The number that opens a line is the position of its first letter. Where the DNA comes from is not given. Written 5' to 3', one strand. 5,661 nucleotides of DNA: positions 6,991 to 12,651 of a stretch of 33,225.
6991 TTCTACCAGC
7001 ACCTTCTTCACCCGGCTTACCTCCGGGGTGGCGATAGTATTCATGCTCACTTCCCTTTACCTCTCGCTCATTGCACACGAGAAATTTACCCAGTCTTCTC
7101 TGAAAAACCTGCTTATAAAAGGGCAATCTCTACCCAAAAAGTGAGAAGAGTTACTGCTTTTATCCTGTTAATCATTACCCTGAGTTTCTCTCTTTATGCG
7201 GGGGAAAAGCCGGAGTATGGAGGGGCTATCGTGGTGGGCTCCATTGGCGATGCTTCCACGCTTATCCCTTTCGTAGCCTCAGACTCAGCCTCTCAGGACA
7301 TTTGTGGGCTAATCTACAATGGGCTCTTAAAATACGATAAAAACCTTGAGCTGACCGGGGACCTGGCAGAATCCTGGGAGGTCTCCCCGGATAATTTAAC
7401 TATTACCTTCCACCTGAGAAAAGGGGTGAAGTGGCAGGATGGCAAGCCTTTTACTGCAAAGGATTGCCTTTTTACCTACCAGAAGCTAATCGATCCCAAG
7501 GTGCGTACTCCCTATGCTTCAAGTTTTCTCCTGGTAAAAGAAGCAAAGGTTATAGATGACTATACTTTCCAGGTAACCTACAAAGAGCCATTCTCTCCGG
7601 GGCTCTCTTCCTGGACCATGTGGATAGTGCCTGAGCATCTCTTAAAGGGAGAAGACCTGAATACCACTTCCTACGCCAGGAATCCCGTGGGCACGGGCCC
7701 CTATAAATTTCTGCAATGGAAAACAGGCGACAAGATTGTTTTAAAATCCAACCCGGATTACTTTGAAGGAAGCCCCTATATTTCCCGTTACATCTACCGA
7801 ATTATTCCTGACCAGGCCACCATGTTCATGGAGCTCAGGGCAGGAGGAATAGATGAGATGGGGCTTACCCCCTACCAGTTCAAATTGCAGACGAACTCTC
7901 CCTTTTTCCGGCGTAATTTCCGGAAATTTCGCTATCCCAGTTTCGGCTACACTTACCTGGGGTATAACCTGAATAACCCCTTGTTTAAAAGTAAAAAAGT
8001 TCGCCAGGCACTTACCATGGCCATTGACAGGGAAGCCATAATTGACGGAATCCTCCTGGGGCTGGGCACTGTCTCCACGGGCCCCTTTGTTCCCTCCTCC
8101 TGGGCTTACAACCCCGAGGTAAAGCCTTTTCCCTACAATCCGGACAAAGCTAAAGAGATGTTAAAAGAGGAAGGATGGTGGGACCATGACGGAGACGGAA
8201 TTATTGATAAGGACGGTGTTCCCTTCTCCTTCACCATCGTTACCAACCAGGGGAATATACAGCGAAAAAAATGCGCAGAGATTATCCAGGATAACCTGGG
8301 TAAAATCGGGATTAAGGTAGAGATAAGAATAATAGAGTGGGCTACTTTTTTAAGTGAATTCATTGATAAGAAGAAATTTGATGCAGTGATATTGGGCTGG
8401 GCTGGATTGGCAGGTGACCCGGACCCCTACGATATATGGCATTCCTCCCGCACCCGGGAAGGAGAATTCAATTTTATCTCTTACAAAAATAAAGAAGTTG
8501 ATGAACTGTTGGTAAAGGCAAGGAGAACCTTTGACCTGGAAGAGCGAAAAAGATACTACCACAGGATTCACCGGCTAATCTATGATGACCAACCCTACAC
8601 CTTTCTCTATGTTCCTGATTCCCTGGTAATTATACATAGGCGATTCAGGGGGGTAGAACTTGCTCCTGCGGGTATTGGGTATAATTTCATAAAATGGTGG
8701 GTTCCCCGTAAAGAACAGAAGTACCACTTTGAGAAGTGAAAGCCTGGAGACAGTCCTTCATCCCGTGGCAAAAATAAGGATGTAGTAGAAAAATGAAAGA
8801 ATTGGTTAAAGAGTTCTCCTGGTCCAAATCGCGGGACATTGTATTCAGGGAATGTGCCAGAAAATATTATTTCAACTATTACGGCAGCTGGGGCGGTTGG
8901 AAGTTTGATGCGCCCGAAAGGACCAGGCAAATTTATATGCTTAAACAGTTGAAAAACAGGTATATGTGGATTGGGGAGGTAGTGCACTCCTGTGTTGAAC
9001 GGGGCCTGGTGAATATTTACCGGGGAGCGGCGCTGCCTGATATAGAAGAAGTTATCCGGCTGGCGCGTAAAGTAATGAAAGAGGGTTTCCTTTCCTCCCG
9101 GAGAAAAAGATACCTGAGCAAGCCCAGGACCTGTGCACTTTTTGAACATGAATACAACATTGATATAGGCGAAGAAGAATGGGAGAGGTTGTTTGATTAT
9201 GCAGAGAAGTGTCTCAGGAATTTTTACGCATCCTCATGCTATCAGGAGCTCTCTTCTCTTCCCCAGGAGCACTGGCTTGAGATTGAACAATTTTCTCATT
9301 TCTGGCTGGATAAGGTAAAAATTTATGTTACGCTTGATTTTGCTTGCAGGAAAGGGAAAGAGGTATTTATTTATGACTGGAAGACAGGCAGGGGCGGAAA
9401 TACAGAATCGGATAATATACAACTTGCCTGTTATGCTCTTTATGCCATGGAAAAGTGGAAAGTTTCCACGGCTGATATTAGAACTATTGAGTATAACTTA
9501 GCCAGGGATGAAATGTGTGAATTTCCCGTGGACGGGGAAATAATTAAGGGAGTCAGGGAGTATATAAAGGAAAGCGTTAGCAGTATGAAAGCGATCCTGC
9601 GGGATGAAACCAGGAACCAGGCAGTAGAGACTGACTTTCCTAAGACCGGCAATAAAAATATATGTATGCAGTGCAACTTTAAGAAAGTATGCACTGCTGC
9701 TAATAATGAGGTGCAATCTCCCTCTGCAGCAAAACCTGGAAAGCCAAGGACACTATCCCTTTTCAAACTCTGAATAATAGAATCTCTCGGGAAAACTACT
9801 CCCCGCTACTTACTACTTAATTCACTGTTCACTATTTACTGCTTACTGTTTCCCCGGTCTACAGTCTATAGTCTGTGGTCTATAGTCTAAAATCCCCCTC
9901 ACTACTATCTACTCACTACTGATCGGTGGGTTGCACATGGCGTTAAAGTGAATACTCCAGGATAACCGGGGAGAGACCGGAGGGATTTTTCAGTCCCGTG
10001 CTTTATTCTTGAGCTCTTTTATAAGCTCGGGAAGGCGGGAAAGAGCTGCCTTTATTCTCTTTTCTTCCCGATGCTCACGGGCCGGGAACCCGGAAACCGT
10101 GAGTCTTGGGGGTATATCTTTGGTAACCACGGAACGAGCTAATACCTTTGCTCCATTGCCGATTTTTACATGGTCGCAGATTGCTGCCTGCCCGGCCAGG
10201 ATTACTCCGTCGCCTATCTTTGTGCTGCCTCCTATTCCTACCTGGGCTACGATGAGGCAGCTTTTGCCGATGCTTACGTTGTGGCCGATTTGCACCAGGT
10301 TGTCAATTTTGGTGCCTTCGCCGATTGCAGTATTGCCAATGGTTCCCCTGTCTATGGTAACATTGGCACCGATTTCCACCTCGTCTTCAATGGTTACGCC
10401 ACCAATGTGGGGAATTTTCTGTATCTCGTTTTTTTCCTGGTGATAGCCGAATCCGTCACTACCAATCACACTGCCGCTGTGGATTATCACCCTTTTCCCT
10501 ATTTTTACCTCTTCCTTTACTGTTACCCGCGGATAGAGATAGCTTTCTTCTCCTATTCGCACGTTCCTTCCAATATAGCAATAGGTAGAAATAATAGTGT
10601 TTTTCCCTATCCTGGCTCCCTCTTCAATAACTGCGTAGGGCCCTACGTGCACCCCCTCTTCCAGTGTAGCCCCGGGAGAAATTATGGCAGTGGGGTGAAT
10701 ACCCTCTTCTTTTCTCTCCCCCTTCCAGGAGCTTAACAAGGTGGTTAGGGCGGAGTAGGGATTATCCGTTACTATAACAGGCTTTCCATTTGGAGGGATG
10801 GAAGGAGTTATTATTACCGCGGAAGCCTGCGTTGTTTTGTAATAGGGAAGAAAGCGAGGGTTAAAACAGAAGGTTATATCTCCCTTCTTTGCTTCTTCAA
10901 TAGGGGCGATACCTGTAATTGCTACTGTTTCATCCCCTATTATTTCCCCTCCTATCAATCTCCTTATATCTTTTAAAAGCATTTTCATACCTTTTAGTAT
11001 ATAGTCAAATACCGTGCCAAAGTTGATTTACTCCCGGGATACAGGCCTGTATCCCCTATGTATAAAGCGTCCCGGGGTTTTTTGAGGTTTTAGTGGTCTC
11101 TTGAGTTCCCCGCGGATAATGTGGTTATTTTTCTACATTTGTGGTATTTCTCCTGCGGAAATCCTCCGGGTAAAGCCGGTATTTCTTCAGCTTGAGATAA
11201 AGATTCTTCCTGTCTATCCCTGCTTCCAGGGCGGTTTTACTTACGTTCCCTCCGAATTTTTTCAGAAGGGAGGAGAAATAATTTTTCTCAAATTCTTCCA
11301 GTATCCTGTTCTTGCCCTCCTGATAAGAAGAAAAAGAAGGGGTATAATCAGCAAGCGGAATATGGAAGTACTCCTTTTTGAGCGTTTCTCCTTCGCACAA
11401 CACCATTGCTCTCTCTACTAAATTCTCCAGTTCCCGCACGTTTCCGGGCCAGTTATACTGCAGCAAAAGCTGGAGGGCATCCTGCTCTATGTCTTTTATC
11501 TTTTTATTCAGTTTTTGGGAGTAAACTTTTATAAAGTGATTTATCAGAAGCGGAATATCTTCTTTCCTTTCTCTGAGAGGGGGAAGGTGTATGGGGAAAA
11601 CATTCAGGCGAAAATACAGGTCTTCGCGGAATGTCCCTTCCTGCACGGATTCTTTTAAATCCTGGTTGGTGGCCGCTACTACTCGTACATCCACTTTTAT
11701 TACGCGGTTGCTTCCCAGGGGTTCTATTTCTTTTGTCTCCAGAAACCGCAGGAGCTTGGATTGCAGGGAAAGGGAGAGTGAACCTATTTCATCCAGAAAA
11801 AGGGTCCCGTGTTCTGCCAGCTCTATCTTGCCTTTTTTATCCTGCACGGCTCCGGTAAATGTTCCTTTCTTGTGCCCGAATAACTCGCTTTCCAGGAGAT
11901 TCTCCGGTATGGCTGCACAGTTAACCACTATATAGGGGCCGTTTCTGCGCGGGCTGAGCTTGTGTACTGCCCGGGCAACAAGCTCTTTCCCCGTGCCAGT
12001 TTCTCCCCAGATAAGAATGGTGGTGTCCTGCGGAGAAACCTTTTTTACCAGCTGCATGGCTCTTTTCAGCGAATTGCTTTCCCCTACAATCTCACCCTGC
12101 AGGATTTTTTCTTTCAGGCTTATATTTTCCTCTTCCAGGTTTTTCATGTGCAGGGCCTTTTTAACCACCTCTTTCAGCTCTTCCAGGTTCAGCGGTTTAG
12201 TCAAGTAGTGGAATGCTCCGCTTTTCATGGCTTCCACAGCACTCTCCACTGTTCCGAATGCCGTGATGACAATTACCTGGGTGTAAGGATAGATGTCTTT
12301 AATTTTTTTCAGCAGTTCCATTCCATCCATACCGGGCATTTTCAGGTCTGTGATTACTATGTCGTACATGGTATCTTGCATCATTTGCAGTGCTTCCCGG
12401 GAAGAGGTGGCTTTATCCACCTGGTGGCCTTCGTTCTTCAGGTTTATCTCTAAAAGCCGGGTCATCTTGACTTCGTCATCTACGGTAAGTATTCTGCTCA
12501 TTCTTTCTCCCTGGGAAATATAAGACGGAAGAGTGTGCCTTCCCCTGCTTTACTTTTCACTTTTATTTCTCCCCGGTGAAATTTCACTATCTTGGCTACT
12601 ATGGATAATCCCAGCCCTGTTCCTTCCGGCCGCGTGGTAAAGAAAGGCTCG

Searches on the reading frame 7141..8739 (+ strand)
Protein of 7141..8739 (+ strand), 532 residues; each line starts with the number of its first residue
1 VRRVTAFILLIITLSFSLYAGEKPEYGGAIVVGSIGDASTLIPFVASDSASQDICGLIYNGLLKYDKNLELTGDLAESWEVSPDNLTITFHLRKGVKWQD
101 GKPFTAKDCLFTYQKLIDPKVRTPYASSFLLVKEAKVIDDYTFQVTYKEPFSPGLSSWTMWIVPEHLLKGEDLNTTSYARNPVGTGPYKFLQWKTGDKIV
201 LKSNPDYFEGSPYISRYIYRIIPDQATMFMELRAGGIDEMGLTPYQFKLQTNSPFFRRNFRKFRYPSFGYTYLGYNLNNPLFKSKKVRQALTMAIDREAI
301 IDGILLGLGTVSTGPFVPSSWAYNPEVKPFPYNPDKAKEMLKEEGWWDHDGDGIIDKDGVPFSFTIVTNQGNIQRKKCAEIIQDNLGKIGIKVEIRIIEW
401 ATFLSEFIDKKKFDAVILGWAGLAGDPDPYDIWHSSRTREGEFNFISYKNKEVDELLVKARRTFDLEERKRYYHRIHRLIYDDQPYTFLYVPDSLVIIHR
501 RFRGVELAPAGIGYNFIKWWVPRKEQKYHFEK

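Call 9: search_protein_families(library=pfam, proteins=[window:7141-8739:+])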
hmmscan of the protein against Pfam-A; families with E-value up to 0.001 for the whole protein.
window:7141-8739:+ (532 aa): 1 family
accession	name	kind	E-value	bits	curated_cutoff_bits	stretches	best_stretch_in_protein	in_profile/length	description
PF00496.27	SBP_bac_5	-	1.6e-104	350.4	32.4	1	70-430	1-356/368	Bacterial extracellular solute-binding proteins, family 5 Middle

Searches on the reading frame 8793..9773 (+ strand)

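Call 9: search_protein_families(library=pfam, proteins=[window:8793-9773:+])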
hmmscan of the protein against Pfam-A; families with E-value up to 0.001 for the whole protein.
window:8793-9773:+ (326 aa): 2 families
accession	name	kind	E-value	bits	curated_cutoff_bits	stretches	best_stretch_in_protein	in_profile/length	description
PF12705.13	PDDEXK_1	-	6.5e-16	59.5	22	1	10-300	2-246/247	PD-(D/E)XK nuclease superfamily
PF10926.14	DUF2800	-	5e-05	23.1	21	1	150-308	91-240/368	Protein of unknown function (DUF2800)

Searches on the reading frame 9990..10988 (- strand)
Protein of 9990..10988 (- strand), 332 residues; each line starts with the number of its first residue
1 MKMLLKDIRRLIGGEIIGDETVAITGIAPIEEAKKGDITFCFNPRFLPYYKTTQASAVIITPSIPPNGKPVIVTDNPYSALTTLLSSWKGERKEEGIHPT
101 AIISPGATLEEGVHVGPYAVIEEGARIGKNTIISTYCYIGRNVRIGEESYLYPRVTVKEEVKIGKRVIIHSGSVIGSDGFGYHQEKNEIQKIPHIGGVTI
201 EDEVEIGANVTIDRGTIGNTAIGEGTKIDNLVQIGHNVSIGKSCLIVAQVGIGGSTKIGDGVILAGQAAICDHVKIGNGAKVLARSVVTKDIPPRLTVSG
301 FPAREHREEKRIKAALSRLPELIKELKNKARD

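Call 9: search_protein_families(library=pfam, proteins=[window:9990-10988:-])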
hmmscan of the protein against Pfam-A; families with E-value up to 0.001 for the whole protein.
window:9990-10988:- (332 aa): 6 families
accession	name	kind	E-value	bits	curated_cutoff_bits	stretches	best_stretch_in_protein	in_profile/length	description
PF00132.30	Hexapep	-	3.9e-33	112.2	27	4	106-141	1-36/36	Bacterial transferase hexapeptide (six repeats)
PF04613.19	LpxD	-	2.9e-19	69.1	30.8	1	22-85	2-68/70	UDP-3-O-[3-hydroxymyristoyl] glucosamine N-acyltransferase, LpxD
PF25084.1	LbH_EIF2B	-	1.2e-16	61.1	54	2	102-175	11-81/105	EIF2B subunit epsilon LbH domain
PF25087.1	GMPPB_C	-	0.00021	21.4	39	0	97-176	19-96/110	GMPPB C-terminal domain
PF14602.12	Hexapep_2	-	0.00031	20.8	27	0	195-214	16-34/34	Hexapeptide repeat of succinyl-transferase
PF21711.3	DCTN5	-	0.00075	19.6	40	0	217-270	87-140/182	Dynactin subunit 5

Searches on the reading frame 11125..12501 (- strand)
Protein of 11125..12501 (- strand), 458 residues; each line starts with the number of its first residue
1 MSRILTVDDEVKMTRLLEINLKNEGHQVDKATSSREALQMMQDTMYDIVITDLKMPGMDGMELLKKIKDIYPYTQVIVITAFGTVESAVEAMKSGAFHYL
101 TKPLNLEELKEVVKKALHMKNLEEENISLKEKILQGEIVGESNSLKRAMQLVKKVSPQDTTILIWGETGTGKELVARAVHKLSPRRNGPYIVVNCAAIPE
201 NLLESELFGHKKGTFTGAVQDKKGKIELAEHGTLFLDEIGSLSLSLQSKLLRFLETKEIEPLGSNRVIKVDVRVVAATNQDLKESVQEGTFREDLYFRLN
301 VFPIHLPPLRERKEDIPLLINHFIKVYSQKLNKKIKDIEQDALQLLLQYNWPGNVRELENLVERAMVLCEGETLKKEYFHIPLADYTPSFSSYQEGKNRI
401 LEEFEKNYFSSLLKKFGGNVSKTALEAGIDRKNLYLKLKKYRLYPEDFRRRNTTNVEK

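Call 9: search_protein_families(library=pfam, proteins=[window:11125-12501:-])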
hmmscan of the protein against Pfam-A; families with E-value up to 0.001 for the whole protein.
window:11125-12501:- (458 aa): 9 families
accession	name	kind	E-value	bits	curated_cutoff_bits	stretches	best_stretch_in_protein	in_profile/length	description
PF00158.32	Sigma54_activat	-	2.9e-73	245.5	20.2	1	138-305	1-168/168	Sigma-54 interaction domain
PF00072.30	Response_reg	-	1.6e-29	102.8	30.2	1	4-113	1-110/111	Response regulator receiver domain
PF25601.1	AAA_lid_14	-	1.9e-29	101.8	27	1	310-379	1-70/87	AAA+ ATPase lid domain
PF14532.12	Sigma54_activ_2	-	2e-20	73.9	25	1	139-309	1-138/138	Sigma-54 interaction domain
PF02954.25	HTH_8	-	4.3e-09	36.4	22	1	401-441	2-42/42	Bacterial regulatory protein, Fis family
PF07728.20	AAA_5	-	2.8e-07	31.1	22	1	162-281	2-124/139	AAA domain (dynein-related subfamily)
PF01078.27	Mg_chelatase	-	4.1e-07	30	20.3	1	217-279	93-157/207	Magnesium chelatase, subunit ChlI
PF00004.35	AAA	-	1.9e-06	28.8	21.2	1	162-280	1-110/131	ATPase family associated with various cellular activities (AAA)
PF07724.20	AAA_2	-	0.00036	21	27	1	161-282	5-127/166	AAA domain (Cdc48 subfamily)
